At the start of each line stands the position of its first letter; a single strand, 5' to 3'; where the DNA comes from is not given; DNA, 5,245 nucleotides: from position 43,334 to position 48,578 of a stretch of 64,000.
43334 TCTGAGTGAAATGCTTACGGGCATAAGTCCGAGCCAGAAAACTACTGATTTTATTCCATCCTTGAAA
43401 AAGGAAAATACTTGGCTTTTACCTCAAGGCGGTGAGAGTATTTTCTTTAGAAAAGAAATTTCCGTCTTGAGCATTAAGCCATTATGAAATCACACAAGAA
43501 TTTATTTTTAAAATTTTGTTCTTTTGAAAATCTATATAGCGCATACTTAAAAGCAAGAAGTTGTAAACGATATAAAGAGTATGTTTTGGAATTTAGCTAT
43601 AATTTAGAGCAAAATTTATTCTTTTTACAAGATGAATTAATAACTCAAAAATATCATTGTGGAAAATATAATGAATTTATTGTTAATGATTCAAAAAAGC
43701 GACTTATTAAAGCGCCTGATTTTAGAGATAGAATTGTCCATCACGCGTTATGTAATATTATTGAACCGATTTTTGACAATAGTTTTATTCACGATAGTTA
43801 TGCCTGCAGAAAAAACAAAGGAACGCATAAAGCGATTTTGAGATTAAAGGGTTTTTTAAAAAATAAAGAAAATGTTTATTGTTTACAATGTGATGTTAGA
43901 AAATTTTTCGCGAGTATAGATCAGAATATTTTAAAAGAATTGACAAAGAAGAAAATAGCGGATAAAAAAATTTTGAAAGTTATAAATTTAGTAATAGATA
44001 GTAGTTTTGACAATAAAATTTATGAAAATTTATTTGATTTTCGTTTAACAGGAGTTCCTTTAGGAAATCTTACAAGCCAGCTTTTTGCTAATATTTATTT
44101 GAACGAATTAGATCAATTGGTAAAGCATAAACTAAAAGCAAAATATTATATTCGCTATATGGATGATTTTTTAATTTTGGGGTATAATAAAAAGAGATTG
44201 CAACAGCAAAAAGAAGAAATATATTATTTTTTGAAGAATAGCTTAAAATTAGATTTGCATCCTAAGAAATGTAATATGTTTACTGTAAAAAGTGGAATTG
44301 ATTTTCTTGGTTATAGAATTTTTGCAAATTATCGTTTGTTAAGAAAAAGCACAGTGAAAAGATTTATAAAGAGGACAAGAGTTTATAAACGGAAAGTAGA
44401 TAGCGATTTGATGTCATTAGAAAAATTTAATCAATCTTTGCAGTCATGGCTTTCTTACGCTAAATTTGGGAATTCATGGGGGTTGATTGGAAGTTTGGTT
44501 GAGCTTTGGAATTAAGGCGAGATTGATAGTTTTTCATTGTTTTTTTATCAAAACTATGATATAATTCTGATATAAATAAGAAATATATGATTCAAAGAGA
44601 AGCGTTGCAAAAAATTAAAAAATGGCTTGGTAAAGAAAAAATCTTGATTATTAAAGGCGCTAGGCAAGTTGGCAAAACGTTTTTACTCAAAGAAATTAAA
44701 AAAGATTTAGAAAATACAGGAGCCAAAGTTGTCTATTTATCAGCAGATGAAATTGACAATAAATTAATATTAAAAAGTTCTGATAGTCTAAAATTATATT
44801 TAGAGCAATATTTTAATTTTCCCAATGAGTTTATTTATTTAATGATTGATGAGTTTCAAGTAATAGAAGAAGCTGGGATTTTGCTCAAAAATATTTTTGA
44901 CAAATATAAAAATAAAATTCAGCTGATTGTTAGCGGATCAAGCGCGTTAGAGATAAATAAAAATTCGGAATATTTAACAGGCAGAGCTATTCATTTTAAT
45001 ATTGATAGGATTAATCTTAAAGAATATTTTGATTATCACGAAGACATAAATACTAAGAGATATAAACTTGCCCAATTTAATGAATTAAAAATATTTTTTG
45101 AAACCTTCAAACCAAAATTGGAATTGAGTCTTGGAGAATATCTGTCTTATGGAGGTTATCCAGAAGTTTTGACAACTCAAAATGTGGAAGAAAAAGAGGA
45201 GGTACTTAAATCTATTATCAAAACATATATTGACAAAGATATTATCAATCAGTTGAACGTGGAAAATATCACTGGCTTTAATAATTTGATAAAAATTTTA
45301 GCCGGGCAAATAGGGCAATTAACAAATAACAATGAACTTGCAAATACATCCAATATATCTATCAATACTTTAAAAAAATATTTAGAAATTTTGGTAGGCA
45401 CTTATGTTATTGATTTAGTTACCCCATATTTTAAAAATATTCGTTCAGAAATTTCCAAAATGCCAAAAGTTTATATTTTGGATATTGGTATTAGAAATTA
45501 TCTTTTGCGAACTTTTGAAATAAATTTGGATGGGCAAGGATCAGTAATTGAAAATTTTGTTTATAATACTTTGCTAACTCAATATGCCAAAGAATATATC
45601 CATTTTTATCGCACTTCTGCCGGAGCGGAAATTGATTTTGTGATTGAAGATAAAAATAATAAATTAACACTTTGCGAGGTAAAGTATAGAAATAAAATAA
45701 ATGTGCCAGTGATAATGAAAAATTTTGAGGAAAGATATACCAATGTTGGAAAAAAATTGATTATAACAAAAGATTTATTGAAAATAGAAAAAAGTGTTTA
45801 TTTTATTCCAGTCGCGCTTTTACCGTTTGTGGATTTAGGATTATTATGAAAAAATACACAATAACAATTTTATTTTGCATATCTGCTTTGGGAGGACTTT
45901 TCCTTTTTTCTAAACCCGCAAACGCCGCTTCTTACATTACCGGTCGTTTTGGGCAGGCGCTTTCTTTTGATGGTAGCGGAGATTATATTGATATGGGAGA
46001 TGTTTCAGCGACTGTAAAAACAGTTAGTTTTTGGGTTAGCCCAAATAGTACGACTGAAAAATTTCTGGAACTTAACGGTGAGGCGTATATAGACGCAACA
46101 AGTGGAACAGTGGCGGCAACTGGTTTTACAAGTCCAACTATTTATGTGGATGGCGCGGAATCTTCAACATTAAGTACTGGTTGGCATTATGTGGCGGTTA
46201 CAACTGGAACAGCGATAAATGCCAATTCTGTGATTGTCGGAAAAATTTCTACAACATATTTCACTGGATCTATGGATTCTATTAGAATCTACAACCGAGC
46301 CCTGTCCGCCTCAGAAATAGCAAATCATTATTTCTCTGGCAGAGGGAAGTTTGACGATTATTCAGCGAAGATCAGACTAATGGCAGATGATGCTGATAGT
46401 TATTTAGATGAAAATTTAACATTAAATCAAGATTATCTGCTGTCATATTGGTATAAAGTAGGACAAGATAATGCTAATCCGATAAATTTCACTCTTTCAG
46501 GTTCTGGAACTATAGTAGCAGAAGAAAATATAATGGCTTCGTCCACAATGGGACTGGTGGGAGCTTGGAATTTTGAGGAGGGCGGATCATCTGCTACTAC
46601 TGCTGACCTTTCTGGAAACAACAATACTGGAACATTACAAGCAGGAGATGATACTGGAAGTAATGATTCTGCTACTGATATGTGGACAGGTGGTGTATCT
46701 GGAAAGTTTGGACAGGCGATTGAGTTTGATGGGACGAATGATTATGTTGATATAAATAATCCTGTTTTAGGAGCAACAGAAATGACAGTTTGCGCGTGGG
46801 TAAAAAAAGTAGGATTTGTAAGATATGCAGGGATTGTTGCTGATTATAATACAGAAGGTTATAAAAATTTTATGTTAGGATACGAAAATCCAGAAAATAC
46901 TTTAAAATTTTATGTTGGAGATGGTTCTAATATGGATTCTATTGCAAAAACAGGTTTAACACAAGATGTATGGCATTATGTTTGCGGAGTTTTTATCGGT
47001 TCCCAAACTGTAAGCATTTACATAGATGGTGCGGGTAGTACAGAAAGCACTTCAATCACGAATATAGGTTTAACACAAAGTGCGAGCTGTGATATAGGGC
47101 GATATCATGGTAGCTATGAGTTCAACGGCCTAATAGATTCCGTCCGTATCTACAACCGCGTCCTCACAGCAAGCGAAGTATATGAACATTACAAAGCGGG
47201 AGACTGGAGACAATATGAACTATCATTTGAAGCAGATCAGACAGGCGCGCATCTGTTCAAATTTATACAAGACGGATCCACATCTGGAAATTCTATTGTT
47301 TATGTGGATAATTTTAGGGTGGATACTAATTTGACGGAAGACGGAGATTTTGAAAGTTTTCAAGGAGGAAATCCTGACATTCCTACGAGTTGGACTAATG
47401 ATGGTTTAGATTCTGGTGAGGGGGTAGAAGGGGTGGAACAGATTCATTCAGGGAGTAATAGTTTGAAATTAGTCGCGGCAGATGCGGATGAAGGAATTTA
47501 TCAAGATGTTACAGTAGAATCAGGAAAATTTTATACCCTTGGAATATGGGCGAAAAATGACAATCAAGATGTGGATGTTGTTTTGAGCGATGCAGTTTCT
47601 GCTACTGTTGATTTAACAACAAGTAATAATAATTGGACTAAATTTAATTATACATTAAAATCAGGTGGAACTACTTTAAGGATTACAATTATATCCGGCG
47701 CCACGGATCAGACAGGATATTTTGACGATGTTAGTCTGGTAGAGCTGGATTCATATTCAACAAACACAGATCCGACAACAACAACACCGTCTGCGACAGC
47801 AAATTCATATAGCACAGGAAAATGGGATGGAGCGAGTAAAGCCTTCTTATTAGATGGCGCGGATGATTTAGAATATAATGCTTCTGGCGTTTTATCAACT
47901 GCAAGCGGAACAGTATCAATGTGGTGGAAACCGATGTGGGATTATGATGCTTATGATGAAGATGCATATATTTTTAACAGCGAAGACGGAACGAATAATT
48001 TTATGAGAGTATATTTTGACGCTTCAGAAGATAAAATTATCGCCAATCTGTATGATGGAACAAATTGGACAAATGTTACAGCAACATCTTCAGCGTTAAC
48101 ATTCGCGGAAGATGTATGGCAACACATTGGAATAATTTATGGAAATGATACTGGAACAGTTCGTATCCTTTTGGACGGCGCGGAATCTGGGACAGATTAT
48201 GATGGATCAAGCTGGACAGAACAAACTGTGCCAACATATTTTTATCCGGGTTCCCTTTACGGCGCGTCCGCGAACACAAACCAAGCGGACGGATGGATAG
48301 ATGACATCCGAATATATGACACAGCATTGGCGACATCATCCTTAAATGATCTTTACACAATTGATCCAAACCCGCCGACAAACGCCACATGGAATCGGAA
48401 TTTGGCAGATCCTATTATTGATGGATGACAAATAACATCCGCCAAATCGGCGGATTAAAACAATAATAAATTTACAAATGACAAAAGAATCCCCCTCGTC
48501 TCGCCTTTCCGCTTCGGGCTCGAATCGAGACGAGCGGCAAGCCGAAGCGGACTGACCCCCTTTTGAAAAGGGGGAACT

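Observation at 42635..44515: Complete diversity-generating retroelement: VR/TR pair with adenine-specific mismatches, Avd and a DGR-type RT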

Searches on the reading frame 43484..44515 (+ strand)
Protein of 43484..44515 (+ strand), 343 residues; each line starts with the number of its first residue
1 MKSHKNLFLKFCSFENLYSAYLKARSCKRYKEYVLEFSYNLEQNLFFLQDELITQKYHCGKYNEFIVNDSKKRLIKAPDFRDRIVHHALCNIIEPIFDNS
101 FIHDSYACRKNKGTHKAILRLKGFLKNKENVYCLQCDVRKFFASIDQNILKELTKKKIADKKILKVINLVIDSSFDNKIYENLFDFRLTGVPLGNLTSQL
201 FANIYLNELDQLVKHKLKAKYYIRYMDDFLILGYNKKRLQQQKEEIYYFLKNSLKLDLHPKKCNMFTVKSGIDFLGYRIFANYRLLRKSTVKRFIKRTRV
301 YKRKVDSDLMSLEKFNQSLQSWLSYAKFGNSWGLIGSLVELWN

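Call 5: search_protein_families(library=pfam, proteins=[window:43484-44515:+], max_evalue=0.01)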
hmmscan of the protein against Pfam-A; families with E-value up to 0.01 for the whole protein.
window:43484-44515:+ (343 aa): 1 family
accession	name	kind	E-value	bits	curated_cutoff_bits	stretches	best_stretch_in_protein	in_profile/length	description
PF00078.32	RVT_1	-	6.1e-27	95.1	29.6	1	69-279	5-205/205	Reverse transcriptase (RNA-dependent DNA polymerase)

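Call 6: search_protein_families(library=ncbifam, proteins=[window:43484-44515:+], max_evalue=0.01)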
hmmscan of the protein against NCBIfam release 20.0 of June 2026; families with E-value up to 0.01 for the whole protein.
window:43484-44515:+ (343 aa): 4 families
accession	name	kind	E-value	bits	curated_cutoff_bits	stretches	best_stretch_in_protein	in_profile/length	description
TIGR04416.1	group_II_RT_mat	equivalog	4.2e-46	157.7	300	1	35-334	26-333/353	group II intron reverse transcriptase/maturase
NF041747.1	Drt3a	equivalog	2.7e-19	69.8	200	1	112-307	92-294/412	antiviral reverse transcriptase Drt3a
NF041746.1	Drt2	equivalog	1.6e-12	47.3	390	1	189-301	222-343/416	antiviral reverse transcriptase Drt2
NF038233.2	retron_St85_RT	exception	4.2e-12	45.9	235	1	61-327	24-274/289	retron St85 family RNA-directed DNA polymerase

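Call 9: search_solved_structures(query=window:43484-44512:+, max_evalue=0.001, show_alignments=1)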
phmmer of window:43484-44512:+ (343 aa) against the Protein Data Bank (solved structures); distinct sequences matched with E-value up to 0.001: 12.
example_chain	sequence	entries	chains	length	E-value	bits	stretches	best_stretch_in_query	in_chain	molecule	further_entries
8ub7_A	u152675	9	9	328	8.5e-57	196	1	2-334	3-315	Reverse transcriptase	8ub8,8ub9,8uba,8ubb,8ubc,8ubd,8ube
7uim_D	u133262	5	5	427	1.4e-25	93.4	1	5-331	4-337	Group II intron reverse transcriptase/maturase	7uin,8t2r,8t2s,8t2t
5hhl_A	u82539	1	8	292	7.4e-22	81.2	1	5-282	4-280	Retron-type reverse transcriptase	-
6ar1_A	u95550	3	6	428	1.6e-21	80.1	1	73-328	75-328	GsI-IIC RT | Trt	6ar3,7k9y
5hhj_A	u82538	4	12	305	4.7e-20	75.3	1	10-280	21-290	Retron-type reverse transcriptase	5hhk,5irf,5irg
5g2x_C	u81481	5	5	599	5.1e-18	68.6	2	68-221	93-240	GROUP II INTRON-ENCODED PROTEIN LTRA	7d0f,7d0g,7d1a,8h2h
6me0_C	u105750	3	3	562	7.3e-15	58.2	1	70-326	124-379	Maturase reverse transcriptase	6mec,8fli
7kft_D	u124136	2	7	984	9.9e-10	41.3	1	54-279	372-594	Cas6-RT-Cas1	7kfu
8bgj_A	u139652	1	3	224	5.3e-08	35.7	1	107-276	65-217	RNA-directed DNA polymerase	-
9d5x_A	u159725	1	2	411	8.3e-08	35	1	7-294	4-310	Group II intron-like 4 reverse transcriptase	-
9d4s_A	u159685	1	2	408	9.1e-08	34.9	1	7-294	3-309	Group II intron-like 4 reverse transcriptase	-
9ioa_A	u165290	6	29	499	8.9e-06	28.3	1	101-297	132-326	RNA-dependent DNA polymerase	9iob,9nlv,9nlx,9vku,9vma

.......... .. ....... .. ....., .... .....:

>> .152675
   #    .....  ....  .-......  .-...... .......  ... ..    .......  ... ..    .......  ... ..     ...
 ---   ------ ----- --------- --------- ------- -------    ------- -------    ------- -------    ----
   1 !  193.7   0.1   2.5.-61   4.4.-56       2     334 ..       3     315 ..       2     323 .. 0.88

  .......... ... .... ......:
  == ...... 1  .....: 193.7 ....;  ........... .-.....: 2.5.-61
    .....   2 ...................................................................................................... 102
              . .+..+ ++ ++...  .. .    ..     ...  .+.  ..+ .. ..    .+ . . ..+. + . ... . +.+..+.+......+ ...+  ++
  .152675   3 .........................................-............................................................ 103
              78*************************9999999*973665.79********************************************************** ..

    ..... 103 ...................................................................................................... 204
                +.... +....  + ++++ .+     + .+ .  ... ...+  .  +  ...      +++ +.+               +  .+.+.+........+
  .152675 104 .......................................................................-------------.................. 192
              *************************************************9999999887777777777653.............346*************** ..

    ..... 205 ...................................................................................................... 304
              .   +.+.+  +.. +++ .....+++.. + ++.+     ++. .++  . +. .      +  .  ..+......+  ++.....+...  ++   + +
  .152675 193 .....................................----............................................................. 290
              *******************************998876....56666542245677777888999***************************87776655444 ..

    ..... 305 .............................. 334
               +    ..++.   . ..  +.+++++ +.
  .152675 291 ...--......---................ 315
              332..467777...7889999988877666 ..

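Call 18: find_homologous_proteins(query=window:43484-44512:+, max_evalue=1e-10)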
Query window:43484-44512:+ (343 aa): 7994 proteins with E <= 1e-10 among 8000 candidates; the best 120 are listed.
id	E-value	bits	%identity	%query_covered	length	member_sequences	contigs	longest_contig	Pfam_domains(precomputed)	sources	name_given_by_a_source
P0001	9.5e-225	763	100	100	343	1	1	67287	PF00078.33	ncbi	ncbi:reverse transcriptase domain-containing protein [Patescibacteria group bacterium]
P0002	2.6e-182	623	80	99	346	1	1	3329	PF00078.33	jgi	-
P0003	1.0e-177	608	81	100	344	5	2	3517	PF00078.33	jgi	-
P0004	1.1e-155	536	70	99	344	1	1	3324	PF00078.33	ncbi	ncbi:MAG: reverse transcriptase domain-containing protein [Patescibacteria group bacterium]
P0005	1.1e-135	470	62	99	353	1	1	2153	PF00078.33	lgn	-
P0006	5.3e-134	465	64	99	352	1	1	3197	PF00078.33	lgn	-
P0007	1.2e-133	464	63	99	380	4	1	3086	PF00078.33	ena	-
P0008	4.6e-133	462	62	96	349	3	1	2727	PF00078.33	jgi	-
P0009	1.4e-132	460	63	99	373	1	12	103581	PF00078.33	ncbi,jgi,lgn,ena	-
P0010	1.9e-132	460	63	99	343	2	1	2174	PF00078.33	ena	-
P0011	8.9e-132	457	62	97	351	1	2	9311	PF00078.33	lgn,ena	-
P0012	7.2e-131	454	63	97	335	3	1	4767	PF00078.33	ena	-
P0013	8.4e-131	454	63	97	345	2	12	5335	PF00078.33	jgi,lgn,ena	-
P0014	4.7e-130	452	62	99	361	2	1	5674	PF00078.33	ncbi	-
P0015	6.5e-130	451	63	97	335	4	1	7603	PF00078.33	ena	-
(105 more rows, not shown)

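Call 19: find_encoding_contigs(protein=P0002, flank=10000, max_places=3)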
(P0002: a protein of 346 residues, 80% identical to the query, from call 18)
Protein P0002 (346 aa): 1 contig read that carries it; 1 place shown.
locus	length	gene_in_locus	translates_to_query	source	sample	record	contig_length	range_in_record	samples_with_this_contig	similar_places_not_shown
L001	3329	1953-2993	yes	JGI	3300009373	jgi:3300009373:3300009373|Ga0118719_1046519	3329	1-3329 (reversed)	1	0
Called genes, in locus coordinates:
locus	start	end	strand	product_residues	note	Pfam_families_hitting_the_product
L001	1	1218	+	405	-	?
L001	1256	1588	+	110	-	PF05635:23S_rRNA_IVP, PF22296:bAvd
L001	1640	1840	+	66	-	-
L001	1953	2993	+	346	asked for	PF00078:RVT_1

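Call 20: find_encoding_contigs(protein=P0003, flank=10000, max_places=3)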
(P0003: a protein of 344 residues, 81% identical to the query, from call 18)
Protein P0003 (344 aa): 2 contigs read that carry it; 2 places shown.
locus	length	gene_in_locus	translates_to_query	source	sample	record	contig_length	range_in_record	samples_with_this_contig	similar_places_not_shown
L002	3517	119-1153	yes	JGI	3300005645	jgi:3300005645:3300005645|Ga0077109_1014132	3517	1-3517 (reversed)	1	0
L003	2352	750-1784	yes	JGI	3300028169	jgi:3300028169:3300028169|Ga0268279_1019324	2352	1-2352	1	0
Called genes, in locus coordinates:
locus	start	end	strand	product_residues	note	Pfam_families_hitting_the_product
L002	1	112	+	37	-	?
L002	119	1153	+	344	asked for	PF00078:RVT_1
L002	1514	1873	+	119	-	-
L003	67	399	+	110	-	PF05635:23S_rRNA_IVP, PF22296:bAvd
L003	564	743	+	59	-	-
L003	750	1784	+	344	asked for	PF00078:RVT_1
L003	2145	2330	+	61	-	-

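Call 21: find_encoding_contigs(protein=P0004, flank=10000, max_places=3)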
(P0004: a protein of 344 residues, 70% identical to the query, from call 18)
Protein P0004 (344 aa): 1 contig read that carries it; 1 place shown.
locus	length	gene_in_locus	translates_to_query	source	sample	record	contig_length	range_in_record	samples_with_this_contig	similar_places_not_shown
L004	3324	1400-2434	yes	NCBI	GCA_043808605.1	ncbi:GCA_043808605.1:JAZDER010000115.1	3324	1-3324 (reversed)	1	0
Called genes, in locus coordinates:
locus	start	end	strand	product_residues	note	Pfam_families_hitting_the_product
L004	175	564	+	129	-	PF13366:PDDEXK_3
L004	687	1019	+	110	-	PF05635:23S_rRNA_IVP, PF22296:bAvd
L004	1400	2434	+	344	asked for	PF00078:RVT_1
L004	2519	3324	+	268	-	PF13173:AAA_14, PF13401:AAA_22 (weak), PF13635:DUF4143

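Call 40: find_related_loci(query=window:43484-44512:+, collection=genome_contigs, flank=8000)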
Query window:43484-44512:+ (343 aa) in genome_contigs; peptide patterns used: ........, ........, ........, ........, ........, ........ (x = any residue, [..] = any of these).
52 stretches matched a pattern; 1 encode a relative of the query (tblastn E <= 1e-3); 1 distinct loci.
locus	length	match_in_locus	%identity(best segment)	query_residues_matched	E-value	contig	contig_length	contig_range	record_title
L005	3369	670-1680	41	1-338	3e-74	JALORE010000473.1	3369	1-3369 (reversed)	MAG: Planctomycetota bacterium isolate Prado173 scaffold_92198, whole genome shotgun sequence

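Call 42: find_related_loci(query=A3, collection=metagenome_contigs, flank=6000)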
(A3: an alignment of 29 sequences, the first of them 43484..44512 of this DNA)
Query A3 (343 aa) in metagenome_contigs; peptide patterns used: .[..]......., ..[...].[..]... (x = any residue, [..] = any of these).
600 stretches matched a pattern (row limit reached: there are more); 600 encode a relative of the query (tblastn E <= 1e-3); the best 80 are kept; 80 distinct loci.
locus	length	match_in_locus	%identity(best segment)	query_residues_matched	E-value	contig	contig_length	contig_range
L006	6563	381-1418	60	1-338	7e-137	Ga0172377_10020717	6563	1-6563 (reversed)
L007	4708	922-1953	60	1-340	6e-138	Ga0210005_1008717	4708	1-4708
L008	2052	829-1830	59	1-340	1e-135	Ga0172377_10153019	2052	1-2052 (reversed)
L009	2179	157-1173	52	7-342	2e-115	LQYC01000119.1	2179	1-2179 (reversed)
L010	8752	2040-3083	51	1-342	4e-109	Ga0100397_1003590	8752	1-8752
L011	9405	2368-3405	52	1-340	3e-109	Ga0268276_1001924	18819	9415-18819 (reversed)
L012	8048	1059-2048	52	5-335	6e-107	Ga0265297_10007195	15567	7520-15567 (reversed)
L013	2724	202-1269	54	3-338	5e-111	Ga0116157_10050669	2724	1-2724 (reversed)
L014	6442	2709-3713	50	7-338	6e-106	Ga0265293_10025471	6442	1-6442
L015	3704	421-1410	51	5-338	3e-106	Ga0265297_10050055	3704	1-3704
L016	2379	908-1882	50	6-335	9e-107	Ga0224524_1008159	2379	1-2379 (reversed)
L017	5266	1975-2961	48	1-340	4e-98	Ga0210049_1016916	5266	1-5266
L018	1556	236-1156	50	1-334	1e-103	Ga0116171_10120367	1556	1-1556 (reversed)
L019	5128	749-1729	47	1-334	2e-95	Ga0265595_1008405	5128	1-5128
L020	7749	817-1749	52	1-338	6e-95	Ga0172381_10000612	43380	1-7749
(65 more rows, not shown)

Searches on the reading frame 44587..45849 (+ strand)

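Call 5: search_protein_families(library=pfam, proteins=[window:44587-45849:+], max_evalue=0.01)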
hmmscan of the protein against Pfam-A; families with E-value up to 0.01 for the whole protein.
window:44587-45849:+ (420 aa): 11 families
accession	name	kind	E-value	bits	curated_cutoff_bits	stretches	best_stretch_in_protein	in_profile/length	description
PF13635.12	DUF4143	-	1.8e-39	135.5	28.1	1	217-368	2-160/160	Domain of unknown function (DUF4143)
PF13173.12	AAA_14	-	3.7e-23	82.4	27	1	17-147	2-128/129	AAA domain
PF01637.24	ATPase_2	-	1.4e-06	28.7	33.2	1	5-59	6-62/225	ATPase domain predominantly from Archaea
PF20720.3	nSTAND3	-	3.3e-05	24.1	27.2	1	3-58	3-59/155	Novel STAND NTPase 3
PF14516.12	AAA_35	-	5.5e-05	22.6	27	1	17-66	31-79/331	AAA-like domain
PF00004.35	AAA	-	0.0012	19.7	21.2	1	22-96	3-72/131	ATPase family associated with various cellular activities (AAA)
PF24883.2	NPHP3_N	-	0.0018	18.9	24.8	1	8-57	10-62/164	Nephrocystin 3, N-terminal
PF25199.1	nSTAND_NTPase5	-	0.003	17.8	34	1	15-116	39-131/145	Novel STAND NTPase 5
PF13401.12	AAA_22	-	0.0034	18.1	27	0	17-52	5-42/130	AAA domain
PF13191.12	AAA_16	-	0.0045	17.9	32.6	0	16-56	23-63/167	AAA ATPase domain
PF25201.1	nSTAND6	-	0.0063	17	27.7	0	5-54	6-55/148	Novel STAND NTPase 6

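Call 6: search_protein_families(library=ncbifam, proteins=[window:44587-45849:+], max_evalue=0.01)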
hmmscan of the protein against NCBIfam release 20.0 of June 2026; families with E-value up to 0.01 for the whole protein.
window:44587-45849:+ (420 aa): 4 families
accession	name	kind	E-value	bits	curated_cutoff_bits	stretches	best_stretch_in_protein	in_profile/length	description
NF053861.1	DS8_antiphage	equivalog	4.9e-06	24.6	790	1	9-125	362-488/994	anti-phage protein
TIGR03420.1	DnaA_homol_Hda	equivalog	6.3e-05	22.6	194.8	1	4-97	23-106/226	DnaA regulatory inactivator Hda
NF038214.1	IS21_help_AAA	equivalog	0.00034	20.4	200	1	5-110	79-184/232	IS21-like element helper ATPase IstB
NF004041.0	PRK05541.1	subfamily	0.0085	16.1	127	0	16-57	6-47/176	adenylyl-sulfate kinase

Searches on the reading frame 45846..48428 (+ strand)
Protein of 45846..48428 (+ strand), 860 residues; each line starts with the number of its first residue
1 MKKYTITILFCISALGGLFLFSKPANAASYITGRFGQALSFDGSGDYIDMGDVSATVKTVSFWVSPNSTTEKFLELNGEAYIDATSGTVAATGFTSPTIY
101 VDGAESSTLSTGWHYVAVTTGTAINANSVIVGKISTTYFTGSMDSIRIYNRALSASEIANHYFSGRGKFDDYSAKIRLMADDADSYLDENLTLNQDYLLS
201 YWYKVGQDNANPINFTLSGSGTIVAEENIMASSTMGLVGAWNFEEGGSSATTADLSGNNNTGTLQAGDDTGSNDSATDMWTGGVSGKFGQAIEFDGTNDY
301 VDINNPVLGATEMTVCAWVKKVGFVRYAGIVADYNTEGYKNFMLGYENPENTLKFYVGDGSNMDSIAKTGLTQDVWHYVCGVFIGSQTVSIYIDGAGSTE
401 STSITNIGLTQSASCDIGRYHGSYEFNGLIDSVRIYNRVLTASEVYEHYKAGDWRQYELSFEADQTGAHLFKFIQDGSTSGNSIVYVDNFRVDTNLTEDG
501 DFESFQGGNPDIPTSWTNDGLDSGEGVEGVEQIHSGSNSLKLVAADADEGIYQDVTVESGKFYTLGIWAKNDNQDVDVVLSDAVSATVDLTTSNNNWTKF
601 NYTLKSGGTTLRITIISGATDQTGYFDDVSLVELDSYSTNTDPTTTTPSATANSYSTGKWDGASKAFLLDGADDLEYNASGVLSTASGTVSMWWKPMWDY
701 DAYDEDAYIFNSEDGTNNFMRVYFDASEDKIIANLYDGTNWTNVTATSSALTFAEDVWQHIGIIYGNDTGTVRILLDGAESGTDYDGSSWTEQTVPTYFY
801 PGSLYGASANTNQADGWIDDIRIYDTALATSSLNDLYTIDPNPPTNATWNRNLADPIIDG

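Call 5: search_protein_families(library=pfam, proteins=[window:45846-48428:+], max_evalue=0.01)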
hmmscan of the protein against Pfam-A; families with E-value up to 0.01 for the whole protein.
window:45846-48428:+ (860 aa): 3 families
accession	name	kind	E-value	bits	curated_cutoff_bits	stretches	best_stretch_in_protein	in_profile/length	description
PF13385.13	Laminin_G_3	-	2.2e-44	151.7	27.6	3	295-445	1-150/151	Concanavalin A-like lectin/glucanases superfamily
PF00354.24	Pentaxin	-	9.6e-06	25.9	25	1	310-453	24-171/194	Pentaxin family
PF02973.23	Sialidase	-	0.0004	20.4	26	0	388-447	118-183/189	Sialidase, N-terminal domain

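Call 6: search_protein_families(library=ncbifam, proteins=[window:45846-48428:+], max_evalue=0.01)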
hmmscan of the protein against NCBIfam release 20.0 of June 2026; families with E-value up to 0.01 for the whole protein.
window:45846-48428:+ (860 aa): 1 family
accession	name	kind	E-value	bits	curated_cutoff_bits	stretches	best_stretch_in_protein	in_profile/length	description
NF052521.1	TafC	equivalog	2.1e-14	53.4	410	1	238-451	149-362/373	TafC family fimbrial protein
